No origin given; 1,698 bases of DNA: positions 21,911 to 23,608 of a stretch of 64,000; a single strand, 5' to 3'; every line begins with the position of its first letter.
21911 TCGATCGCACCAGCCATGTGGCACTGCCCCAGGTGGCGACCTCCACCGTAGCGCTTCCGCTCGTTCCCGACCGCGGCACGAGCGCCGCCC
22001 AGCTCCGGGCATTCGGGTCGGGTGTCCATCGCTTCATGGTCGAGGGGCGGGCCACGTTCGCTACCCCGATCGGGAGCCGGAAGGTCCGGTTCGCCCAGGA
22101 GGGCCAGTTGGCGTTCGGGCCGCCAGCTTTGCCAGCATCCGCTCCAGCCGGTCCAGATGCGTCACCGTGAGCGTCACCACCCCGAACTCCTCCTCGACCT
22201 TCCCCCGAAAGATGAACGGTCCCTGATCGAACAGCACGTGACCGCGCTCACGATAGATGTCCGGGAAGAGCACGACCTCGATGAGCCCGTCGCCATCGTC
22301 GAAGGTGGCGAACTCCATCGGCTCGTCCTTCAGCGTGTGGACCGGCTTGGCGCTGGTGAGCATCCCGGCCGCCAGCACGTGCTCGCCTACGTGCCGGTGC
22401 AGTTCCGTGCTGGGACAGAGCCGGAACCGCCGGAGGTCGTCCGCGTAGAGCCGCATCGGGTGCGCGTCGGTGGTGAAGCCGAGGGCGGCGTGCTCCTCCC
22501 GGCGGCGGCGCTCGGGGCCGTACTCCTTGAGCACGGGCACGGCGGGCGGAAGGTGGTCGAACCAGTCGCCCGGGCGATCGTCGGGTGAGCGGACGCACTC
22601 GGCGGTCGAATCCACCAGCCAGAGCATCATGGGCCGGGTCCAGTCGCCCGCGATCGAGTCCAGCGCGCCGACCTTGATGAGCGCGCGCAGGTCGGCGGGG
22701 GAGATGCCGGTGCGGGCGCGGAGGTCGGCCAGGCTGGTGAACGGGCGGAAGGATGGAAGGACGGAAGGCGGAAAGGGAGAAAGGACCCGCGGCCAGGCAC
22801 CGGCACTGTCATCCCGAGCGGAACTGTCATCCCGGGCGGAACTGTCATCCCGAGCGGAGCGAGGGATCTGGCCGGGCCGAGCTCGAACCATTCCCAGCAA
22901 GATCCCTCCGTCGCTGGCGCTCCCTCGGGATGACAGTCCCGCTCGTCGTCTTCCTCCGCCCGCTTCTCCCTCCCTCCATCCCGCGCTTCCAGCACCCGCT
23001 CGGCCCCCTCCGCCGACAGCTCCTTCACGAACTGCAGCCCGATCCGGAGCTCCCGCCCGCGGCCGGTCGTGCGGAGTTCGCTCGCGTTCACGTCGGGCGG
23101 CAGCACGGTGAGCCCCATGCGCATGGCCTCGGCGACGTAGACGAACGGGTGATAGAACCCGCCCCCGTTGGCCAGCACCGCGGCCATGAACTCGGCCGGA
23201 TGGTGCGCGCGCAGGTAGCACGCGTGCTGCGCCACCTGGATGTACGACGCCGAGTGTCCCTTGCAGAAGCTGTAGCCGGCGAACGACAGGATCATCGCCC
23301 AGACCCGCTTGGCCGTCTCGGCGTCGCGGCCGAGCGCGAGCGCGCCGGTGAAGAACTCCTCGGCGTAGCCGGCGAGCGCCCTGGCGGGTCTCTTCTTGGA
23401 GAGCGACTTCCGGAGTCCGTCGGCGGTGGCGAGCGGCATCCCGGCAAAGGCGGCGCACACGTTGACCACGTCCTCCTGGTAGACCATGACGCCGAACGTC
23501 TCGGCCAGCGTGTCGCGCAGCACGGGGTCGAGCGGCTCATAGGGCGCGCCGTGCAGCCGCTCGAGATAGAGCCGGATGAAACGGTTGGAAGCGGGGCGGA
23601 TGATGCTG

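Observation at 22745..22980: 236-nt nested palindromic element interrupts dnaE2 and shifts its frame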

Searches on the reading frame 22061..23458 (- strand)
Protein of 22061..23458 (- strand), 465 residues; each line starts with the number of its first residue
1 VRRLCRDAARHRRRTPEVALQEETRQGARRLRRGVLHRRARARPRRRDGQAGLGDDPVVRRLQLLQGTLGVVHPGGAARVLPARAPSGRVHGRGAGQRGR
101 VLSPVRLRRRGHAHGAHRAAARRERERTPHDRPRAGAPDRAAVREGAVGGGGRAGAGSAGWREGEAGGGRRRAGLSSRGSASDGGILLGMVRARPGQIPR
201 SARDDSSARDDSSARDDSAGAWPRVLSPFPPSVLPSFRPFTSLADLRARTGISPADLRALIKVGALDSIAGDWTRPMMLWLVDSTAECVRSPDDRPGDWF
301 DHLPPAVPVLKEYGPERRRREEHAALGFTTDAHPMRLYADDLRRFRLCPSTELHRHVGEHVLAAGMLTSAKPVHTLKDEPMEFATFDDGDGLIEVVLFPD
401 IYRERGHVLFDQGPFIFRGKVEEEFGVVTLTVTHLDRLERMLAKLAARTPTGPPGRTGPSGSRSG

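Call 13: search_protein_families(library=pfam, proteins=[window:22061-23458:-], max_evalue=0.01)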
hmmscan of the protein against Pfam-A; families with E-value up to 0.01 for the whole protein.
window:22061-23458:- (465 aa): 1 family
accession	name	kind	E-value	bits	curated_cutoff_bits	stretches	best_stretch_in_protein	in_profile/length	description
PF14579.12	HHH_6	-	0.00041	20.9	25.6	1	238-271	49-85/90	Helix-hairpin-helix motif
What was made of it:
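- Checked: The Pfam HHH_6 profile is split exactly at position 49 between the two ORFs (call 13).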

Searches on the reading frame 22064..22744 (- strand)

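Call 83: search_protein_families(library=ncbifam, proteins=[window:22064-22744:-], max_evalue=0.00001)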
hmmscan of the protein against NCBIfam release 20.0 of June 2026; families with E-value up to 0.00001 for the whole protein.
window:22064-22744:- (227 aa): 6 families
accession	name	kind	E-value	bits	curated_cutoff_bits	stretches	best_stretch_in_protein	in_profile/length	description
NF004226.0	PRK05673.1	equivalog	1.7e-16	59.3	1002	1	1-206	851-1068/1146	DNA polymerase III subunit alpha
NF004225.0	PRK05672.1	subfamily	2.9e-15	55.4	939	1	1-210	841-1042/1047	error-prone DNA polymerase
NF005616.0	PRK07373.1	equivalog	1.7e-12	46.6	646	1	62-203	222-363/449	DNA polymerase III subunit alpha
NF005298.0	PRK06826.1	equivalog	4.6e-11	41.1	1260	1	21-200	872-1072/1151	DNA polymerase III subunit alpha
NF005377.0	PRK06920.1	equivalog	4.5e-10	38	1806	1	82-205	905-1028/1108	DNA polymerase III subunit alpha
NF005617.0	PRK07374.1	equivalog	3.6e-07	28.5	1653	1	2-202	861-1082/1170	DNA polymerase III subunit alpha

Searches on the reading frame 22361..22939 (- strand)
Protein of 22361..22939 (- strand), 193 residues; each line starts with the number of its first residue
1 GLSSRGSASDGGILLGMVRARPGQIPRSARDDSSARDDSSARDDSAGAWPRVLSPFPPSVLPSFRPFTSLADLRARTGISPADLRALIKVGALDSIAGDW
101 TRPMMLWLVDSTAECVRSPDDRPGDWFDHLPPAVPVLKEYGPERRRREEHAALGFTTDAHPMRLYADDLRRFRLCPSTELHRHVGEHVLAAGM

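Call 88: find_homologous_proteins(query=window:22361-22939:-, max_evalue=1e-20)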
Query seq(193 aa) (193 aa): 140 proteins with E <= 1e-20 among 5304 candidates; the best 120 are listed.
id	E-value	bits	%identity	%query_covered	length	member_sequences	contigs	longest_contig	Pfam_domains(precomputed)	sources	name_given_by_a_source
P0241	5.6e-81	289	94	70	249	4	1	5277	-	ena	-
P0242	7.8e-76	273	72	94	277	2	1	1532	-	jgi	jgi:DNA polymerase III alpha subunit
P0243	1.1e-73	266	87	70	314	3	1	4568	PF14579.13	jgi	-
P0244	1.4e-73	265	87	70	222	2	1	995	-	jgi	jgi:DNA polymerase III alpha subunit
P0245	1.6e-73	265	88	68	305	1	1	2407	PF14579.13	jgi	jgi:error-prone DNA polymerase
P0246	2.0e-73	265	91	67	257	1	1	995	-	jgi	-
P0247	8.3e-73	263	89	68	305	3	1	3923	PF14579.13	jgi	jgi:error-prone DNA polymerase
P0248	1.3e-72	262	65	99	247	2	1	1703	-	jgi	jgi:error-prone DNA polymerase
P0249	5.7e-71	257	88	67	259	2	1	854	PF14579.13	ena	-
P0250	5.8e-71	257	88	66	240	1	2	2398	-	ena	-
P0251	1.3e-70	256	87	67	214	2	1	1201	-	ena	-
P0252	2.5e-70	255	88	66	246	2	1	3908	-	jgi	jgi:error-prone DNA polymerase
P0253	2.8e-70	255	87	68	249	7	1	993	-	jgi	jgi:error-prone DNA polymerase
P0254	5.9e-70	253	85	68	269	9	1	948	-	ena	-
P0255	7.0e-70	253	86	68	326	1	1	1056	PF14579.13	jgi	jgi:DNA polymerase III alpha subunit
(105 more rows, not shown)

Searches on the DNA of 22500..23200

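Call 36: search_rna_families(source=window, start=22500, end=23200, threshold=evalue, max_evalue=10, show_alignments=2)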
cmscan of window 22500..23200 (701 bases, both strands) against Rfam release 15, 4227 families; matches with E-value up to 10: 7.
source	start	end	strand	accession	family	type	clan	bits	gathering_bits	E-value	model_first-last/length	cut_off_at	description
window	22834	22944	-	RF04159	MIR1437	Gene; miRNA;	-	24.8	168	0.067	1-192/192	no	MIR1437 microRNA precursor family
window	22840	22938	-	RF01009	mir-M7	Gene; miRNA;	-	23.8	91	0.012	1-67/67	no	mir-M7 microRNA precursor family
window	22834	22944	+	RF03230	mir-967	Gene; miRNA;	-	22.6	70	0.11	1-90/90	no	mir-967 microRNA precursor family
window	22833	22944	+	RF03433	mir-2576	Gene; miRNA;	-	20.9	83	1.4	1-120/120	no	mir-2576 microRNA precursor family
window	22841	22937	-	RF00848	mir-61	Gene; miRNA;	-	17.3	77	2.2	1-85/85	no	mir-61 microRNA precursor family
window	23039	23066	+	RF01780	AS1890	Gene;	-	14.7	39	8.4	22-49/109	no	AS1890 sRNA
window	22836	22942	-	RF03461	MIR842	Gene; miRNA;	-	14.7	85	8.6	1-127/127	no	MIR842 microRNA precursor family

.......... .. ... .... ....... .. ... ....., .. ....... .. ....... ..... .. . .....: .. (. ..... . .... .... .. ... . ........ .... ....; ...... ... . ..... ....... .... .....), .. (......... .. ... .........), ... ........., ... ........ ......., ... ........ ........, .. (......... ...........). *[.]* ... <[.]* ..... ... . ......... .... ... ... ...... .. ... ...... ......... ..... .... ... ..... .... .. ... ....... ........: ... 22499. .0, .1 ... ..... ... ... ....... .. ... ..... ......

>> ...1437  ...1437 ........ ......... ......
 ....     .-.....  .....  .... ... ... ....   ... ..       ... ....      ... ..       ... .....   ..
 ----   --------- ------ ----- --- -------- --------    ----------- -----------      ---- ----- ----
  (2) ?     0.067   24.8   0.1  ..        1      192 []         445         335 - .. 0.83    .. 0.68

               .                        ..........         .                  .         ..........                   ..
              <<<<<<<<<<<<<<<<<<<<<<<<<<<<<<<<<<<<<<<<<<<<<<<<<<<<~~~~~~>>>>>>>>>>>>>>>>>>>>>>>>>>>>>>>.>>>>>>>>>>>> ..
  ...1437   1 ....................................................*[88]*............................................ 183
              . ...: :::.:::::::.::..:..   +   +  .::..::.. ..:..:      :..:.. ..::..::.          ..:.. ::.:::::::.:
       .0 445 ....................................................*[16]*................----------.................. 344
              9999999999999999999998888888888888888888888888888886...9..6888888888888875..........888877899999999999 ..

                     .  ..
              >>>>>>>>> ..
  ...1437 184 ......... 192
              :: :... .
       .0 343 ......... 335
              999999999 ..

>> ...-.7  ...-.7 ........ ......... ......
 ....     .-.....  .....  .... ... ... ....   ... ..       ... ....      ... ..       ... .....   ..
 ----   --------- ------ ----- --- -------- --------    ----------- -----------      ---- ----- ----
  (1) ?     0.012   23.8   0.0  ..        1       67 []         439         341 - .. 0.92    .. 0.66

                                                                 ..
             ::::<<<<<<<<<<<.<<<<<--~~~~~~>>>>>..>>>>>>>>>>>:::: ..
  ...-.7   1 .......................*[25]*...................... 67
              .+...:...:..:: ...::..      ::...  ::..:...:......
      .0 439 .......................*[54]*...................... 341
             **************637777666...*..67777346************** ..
